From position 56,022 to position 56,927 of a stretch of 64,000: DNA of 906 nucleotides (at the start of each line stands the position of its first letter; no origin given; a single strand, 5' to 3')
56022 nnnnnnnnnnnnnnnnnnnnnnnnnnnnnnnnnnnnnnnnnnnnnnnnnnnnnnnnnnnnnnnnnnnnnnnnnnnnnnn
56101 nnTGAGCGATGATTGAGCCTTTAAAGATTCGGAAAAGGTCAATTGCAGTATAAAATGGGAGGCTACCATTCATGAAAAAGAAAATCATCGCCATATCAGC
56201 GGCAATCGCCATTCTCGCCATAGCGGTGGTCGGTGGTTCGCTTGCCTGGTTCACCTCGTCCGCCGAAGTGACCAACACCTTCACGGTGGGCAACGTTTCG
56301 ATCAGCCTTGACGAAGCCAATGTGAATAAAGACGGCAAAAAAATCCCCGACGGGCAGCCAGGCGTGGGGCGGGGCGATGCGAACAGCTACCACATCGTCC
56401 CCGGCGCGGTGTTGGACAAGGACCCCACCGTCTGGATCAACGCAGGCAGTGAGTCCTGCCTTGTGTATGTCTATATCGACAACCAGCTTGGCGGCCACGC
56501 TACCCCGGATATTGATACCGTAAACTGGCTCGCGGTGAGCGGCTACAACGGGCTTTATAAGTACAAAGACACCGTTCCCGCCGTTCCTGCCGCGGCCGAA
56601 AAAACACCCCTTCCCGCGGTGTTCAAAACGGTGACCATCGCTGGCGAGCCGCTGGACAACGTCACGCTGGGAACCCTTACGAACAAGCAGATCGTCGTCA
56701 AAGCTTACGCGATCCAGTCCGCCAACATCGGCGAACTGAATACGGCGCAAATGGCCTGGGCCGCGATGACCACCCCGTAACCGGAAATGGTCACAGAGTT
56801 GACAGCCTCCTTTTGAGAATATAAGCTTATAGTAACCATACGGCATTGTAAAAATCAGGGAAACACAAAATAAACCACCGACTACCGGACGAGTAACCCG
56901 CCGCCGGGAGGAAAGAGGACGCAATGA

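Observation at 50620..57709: Five-gene SipW/TasA-type fibre locus that also carries a giant vWA adhesin and a sortase-signal subunit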

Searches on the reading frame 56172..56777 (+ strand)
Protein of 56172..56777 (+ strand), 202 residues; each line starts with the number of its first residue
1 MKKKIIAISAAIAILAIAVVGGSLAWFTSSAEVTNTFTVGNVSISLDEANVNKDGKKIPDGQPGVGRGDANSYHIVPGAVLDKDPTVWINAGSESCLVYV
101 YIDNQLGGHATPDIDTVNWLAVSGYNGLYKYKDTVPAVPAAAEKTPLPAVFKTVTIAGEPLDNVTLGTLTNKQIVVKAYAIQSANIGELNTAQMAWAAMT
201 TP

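Call 3: search_protein_families(library=pfam, proteins=[window:56172-56777:+], max_evalue=0.1)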
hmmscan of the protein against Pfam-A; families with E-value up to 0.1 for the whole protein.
window:56172-56777:+ (202 aa): 1 family
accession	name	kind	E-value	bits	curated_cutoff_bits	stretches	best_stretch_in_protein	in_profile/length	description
PF12389.13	Peptidase_M73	-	4.5e-05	23.8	22.5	1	3-51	4-52/196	Camelysin metallo-endopeptidase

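Call 4: search_protein_families(library=ncbifam, proteins=[window:56172-56777:+], max_evalue=0.1)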
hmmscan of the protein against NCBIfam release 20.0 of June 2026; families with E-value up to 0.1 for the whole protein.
window:56172-56777:+ (202 aa): 3 families
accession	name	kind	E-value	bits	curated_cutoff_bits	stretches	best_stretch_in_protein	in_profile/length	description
TIGR04088.1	cognate_SipW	domain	6.1e-08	32.6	19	1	10-42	2-34/34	SipW-dependent-type signal peptide-containing protein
TIGR04090.1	exp_by_SipW_IV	subfamily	3.8e-05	23.5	60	1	8-44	4-40/241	BsaA family SipW-dependent biofilm matrix protein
TIGR04089.1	exp_by_SipW_III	subfamily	0.00089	19.4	60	1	7-91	8-88/179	alternate-type signal peptide domain-containing protein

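Call 67: predict_structure(alignment_id=A3)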
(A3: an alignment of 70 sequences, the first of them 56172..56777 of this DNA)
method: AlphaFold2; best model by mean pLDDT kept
length: 202 residues; sequences in the alignment: 70
mean_pLDDT: 78.7   pTM: 0.70
mean pLDDT of the five models: 78.7, 78.2, 76.9, 76.6, 72.9
residues with pLDDT >= 90: 48; 70-90: 107; 50-70: 34; < 50: 13
segments of 3 or more residues with pLDDT < 50: 32-37, 66-72
pLDDT, mean of each block of 10 residues (from residue 1): 80 80 57 51 79 72 49 68 83 89 89 96 95 88 84 85 78 87 79 85 70
secondary structure, 60 per line:
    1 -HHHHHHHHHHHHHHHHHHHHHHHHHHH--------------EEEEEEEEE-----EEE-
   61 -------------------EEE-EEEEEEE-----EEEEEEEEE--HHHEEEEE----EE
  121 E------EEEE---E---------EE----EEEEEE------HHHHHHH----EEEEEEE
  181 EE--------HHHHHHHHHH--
elements in order: H2-28 E43-51 E57-59 E80-82 E84-90 E96-104 E110-114 E119-121 E128-131 E151-156 H163-169 E174-182 H191-200

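Call 69: fold_search(model_id=the predicted structure, library=pdb)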
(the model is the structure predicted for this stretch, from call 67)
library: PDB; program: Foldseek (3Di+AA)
matches with E <= 10: 1291; with E <= 0.001: 0
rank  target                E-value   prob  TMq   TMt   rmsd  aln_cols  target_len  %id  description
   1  6kgf_A                3.2e-03  0.93  0.25  0.32   7.4       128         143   12  Crystal structure of CaDoc0917(R16D)-CaCohA2 complex at pH 8.2 (released 2020-07-08)
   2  9ifr                  5.7e-03  0.97  0.29  0.40   7.0       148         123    9  CLIPPER domain from the Gram-negative fibrillar adhesin "B9T28_05395 (released 2025-11-26)
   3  6kgd_A                5.7e-03  0.96  0.27  0.34   6.6       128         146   12  Crystal structure of CaDoc0917(R49D)-CaCohA2 complex at pH 8.0 (released 2020-07-08)
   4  6kge_A                6.4e-03  0.93  0.25  0.33   6.7       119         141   12  Crystal structure of CaDoc0917(R16D)-CaCohA2 complex at pH 5.5 (released 2020-07-08)
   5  8aur_A                9.6e-03  0.66  0.27  0.24  13.9       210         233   12  Cryo-EM structure of a TasA fibre (released 2022-11-30)
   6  6kgc_A                1.1e-02  0.90  0.27  0.34   6.6       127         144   11  Crystal structure of CaDoc0917(R49D)-CaCohA2 complex at pH 5.4 (released 2020-07-08)
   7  6kgf_C                1.4e-02  0.87  0.27  0.34   7.2       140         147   13  Crystal structure of CaDoc0917(R16D)-CaCohA2 complex at pH 8.2 (released 2020-07-08)
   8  7ui8_A                2.0e-02  0.87  0.27  0.42   8.2       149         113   11  Intramolecular ester bond-containing repeat domain from E. columbae adhesin (split and religated) (released 2023-04-05)
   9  3l3o_B                2.3e-02  0.63  0.25  0.27  14.2       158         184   13  Staphylococcal Complement Inhibitor (SCIN) in complex with Human Complement Component C3c (released 2010-08-04)
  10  5tb5_D                2.7e-02  0.63  0.28  0.35  10.3       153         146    6  Crystal structure of full-length farnesylated and methylated KRAS4b in complex with PDE-delta (crystal form I - with p (released 2016-11-02)
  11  2a74_B                3.5e-02  0.80  0.29  0.31  13.1       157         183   14  Human Complement Component C3c (released 2005-09-27)
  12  2jh2_C                3.5e-02  0.51  0.23  0.31   7.2       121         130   16  X-ray crystal structure of a cohesin-like module from Clostridium perfringens (released 2007-11-06)
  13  4dh2_C                3.7e-02  0.35  0.22  0.26   7.7       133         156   11  Crystal structure of Coh-OlpC(Cthe_0452)-Doc435(Cthe_0435) complex: A novel type I Cohesin-Dockerin complex from Clost (released 2012-11-28)
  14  2qki_E                3.7e-02  0.30  0.23  0.25  16.2       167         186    9  Human C3c in complex with the inhibitor compstatin (released 2007-08-14)
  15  2vn5_C                3.7e-02  0.23  0.17  0.20   8.1       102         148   13  The Clostridium cellulolyticum dockerin displays a dual binding mode for its cohesin partner (released 2008-05-20)
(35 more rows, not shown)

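Call 71: search_protein_families(library=pfam, alignment_id=A3, max_evalue=0.001)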
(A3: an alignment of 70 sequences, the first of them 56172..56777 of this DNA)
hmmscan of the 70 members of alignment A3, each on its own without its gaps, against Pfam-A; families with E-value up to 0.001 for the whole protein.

A. member 1, window:56172-56777:+ (202 aa): 1 family
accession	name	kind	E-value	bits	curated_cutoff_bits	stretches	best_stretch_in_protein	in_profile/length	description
PF12389.13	Peptidase_M73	-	4.5e-05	23.8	22.5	1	3-51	4-52/196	Camelysin metallo-endopeptidase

B. families by the number of members that match (of 70 scanned): 1 family
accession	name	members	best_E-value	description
PF12389.13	Peptidase_M73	45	1.4e-09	Camelysin metallo-endopeptidase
